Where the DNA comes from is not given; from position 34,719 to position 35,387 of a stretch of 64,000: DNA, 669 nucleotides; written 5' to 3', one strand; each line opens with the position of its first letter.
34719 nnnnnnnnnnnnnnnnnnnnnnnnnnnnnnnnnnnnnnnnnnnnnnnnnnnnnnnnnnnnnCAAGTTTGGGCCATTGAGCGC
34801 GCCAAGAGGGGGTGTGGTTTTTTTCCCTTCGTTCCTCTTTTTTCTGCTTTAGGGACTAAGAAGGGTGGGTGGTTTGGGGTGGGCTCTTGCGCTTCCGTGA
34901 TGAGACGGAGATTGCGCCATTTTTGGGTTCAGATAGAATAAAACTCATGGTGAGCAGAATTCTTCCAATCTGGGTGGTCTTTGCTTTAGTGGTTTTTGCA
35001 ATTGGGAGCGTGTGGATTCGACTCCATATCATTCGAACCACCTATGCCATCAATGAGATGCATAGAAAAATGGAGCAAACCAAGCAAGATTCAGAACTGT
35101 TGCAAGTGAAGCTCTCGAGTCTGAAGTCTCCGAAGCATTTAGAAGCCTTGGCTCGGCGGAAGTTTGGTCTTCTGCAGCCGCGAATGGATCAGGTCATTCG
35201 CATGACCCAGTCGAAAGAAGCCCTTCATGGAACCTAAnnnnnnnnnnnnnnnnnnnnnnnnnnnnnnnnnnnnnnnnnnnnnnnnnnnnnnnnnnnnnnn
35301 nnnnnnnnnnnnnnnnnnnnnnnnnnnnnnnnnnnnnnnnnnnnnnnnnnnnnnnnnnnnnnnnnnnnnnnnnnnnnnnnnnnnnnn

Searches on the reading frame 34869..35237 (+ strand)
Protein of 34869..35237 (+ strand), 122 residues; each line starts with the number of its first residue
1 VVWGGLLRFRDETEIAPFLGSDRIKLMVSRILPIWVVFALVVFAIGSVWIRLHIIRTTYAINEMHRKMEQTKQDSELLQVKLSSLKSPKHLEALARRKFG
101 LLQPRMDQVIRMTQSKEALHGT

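Call 5: search_protein_families(library=pfam, proteins=[window:34869-35237:+])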
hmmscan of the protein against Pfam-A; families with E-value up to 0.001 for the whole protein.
window:34869-35237:+ (122 aa): 1 family
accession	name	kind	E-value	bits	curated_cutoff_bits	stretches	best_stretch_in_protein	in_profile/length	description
PF04977.20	DivIC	-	0.00019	21.6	28.9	1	37-105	4-71/80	Septum formation initiator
